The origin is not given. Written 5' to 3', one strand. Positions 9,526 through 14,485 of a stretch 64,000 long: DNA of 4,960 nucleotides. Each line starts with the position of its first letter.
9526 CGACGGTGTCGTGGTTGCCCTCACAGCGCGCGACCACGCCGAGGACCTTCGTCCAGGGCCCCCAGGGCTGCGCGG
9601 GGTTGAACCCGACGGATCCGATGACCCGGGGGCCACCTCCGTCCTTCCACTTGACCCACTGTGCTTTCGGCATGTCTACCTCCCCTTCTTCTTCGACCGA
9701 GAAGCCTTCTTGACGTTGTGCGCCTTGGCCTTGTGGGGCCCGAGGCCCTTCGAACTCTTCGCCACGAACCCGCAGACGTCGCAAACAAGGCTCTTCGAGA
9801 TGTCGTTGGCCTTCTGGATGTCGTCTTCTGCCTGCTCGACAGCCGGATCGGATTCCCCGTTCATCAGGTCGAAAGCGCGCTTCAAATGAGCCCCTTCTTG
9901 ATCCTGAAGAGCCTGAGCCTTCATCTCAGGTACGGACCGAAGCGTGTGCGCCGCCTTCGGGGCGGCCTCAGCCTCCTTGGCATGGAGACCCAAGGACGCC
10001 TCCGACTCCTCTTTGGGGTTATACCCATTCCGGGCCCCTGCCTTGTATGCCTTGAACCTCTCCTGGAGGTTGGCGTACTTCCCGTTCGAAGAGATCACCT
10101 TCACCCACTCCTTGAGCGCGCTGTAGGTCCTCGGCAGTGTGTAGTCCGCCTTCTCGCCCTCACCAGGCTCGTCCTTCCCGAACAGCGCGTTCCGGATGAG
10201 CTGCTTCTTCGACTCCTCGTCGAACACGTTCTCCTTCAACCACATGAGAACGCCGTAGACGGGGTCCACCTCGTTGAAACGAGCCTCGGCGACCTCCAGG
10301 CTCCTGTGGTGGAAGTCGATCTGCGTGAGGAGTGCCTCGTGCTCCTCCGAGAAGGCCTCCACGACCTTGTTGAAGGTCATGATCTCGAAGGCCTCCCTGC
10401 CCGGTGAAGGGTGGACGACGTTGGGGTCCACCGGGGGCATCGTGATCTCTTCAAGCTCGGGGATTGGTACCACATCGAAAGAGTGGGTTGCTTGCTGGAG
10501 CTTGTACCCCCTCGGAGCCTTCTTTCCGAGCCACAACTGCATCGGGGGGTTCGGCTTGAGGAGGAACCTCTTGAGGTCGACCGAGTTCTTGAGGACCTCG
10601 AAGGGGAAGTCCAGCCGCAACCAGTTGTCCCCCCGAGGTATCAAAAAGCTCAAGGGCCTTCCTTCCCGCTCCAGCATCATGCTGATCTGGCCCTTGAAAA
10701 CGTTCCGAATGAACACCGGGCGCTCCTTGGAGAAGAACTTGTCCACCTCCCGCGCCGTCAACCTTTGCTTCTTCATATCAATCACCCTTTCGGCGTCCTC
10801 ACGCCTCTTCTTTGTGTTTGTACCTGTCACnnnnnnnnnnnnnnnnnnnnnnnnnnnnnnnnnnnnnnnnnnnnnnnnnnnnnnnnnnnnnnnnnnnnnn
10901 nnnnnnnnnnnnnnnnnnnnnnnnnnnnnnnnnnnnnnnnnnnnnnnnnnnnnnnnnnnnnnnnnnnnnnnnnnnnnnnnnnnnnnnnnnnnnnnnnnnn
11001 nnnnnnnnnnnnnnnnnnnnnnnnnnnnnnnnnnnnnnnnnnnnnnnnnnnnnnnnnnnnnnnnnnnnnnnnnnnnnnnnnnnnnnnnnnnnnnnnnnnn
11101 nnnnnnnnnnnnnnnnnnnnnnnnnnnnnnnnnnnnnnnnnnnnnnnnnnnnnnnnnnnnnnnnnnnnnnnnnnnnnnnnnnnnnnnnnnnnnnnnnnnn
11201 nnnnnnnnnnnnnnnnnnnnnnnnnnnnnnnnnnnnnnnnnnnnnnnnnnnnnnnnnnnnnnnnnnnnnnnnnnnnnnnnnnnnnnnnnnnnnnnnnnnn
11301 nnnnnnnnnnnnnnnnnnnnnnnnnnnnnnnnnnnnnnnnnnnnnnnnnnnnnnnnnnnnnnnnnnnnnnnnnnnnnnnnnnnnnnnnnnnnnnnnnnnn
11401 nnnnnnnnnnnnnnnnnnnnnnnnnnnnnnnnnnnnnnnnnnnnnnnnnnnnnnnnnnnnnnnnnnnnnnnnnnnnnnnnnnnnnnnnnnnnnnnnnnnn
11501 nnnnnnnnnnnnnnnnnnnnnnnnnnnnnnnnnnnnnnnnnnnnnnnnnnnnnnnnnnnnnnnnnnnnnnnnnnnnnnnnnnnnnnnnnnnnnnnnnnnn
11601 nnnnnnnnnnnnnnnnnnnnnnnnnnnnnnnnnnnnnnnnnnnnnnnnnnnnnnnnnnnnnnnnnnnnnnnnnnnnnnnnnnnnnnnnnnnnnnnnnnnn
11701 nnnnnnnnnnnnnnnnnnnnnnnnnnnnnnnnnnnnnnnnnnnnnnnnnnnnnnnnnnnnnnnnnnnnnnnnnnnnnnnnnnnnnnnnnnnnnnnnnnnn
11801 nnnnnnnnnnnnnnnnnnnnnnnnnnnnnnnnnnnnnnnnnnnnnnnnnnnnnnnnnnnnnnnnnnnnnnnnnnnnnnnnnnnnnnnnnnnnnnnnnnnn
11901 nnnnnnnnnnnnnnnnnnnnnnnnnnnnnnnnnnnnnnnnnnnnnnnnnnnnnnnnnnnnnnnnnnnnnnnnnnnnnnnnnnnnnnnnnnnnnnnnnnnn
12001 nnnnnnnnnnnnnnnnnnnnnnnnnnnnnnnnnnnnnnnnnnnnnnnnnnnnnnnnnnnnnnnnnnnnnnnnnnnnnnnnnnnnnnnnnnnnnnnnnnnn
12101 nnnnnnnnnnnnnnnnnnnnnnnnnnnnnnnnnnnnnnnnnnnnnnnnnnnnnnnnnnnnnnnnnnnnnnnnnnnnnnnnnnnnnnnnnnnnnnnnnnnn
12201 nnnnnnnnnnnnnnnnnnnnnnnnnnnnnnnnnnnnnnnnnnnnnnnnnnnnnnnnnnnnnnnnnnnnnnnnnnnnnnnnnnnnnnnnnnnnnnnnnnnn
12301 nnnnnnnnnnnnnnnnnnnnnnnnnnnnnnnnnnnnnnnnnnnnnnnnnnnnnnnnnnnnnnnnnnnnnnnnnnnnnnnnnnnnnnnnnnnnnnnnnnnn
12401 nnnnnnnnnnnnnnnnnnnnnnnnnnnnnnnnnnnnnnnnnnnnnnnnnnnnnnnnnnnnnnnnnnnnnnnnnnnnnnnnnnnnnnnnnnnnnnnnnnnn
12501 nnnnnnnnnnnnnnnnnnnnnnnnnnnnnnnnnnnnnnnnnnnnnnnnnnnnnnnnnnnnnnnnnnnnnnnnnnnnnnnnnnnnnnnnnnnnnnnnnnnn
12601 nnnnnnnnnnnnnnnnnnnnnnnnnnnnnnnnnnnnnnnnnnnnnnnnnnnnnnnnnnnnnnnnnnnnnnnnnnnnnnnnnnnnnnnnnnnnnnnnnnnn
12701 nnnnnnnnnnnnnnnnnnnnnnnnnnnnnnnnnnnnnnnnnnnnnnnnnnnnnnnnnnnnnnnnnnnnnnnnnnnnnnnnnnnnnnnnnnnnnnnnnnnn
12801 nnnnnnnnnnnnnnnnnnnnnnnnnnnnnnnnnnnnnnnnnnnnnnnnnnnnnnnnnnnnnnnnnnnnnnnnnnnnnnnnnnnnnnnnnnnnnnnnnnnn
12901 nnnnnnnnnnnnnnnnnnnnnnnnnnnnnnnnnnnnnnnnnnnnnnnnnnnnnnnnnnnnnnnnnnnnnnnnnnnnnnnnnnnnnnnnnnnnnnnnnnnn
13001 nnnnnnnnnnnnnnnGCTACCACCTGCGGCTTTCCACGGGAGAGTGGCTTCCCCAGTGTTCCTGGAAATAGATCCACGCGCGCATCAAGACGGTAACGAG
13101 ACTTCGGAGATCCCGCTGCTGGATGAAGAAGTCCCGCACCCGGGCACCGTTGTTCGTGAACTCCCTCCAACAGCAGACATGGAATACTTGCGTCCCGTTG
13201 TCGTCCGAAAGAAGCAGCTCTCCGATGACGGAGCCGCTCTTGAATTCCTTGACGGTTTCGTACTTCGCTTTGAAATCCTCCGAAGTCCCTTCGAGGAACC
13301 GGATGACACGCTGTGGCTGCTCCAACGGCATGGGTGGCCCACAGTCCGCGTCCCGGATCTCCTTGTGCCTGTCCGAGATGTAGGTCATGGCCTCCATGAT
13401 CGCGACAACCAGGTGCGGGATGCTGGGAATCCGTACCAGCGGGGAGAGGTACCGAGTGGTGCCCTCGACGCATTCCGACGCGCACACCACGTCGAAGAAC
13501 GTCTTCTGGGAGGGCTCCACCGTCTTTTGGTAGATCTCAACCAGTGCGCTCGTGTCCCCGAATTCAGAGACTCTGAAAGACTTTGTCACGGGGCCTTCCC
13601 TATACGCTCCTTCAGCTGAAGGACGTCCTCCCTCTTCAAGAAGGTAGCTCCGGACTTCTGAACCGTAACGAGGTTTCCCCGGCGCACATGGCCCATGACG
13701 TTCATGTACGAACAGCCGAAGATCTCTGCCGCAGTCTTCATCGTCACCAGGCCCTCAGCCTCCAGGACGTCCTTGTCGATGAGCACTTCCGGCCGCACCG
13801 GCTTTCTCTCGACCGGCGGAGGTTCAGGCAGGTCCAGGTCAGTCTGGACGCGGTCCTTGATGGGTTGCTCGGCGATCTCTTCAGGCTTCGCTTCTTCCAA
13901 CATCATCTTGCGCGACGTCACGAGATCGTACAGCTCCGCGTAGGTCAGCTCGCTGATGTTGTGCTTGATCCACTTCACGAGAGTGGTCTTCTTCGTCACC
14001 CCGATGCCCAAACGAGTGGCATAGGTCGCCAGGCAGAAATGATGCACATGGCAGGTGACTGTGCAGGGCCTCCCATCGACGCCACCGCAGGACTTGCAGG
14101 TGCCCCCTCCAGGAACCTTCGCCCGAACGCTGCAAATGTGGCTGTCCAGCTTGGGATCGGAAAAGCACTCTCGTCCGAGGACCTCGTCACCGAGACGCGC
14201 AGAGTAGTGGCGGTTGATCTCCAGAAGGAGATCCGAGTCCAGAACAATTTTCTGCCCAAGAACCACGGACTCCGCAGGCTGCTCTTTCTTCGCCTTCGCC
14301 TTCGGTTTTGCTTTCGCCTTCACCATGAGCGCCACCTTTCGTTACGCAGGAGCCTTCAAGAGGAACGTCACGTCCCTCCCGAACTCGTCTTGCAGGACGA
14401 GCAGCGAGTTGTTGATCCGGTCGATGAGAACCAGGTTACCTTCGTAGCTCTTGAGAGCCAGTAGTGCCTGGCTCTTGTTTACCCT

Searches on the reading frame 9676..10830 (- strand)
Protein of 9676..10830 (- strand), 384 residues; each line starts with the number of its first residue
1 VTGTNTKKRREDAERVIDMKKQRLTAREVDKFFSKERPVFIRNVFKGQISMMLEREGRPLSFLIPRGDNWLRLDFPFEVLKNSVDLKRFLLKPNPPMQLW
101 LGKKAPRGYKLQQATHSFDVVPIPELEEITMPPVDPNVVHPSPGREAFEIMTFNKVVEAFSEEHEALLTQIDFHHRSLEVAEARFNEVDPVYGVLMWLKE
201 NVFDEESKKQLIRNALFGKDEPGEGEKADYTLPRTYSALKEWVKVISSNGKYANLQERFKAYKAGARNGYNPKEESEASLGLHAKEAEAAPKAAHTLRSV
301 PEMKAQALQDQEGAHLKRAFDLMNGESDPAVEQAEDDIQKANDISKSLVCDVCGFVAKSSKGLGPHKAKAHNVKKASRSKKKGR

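Call 10: search_protein_families(library=pfam, proteins=[window:9676-10830:-], max_evalue=0.01)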
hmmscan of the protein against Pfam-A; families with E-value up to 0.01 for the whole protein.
window:9676-10830:- (384 aa): 1 family
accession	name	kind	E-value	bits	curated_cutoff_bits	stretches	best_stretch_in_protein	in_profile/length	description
PF18387.7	zf_C2H2_ZHX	-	0.0053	16.9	27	0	347-372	4-29/53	Zinc-fingers and homeoboxes C2H2 finger domain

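Call 37: search_protein_families(library=phrogs, proteins=[window:9676-10830:-], max_evalue=0.001)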
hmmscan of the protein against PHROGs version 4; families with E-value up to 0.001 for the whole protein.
window:9676-10830:- (384 aa): 0 families

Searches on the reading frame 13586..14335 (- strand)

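Call 10: search_protein_families(library=pfam, proteins=[window:13586-14335:-], max_evalue=0.01)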
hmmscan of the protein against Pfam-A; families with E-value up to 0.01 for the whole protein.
window:13586-14335:- (249 aa): 2 families
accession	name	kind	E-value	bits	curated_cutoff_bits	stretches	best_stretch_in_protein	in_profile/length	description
PF21531.3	Rv2175c_wHTH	-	7.6e-05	23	27.1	0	187-231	5-50/57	DNA-binding protein Rv2175c, wHTH domain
PF12728.13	HTH_17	-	0.0032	18.1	27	0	197-244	2-49/51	Helix-turn-helix domain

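Call 68: search_protein_families(library=phrogs, proteins=[window:13586-14335:-], max_evalue=0.001)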
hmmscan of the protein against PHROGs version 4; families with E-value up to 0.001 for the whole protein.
window:13586-14335:- (249 aa): 0 families
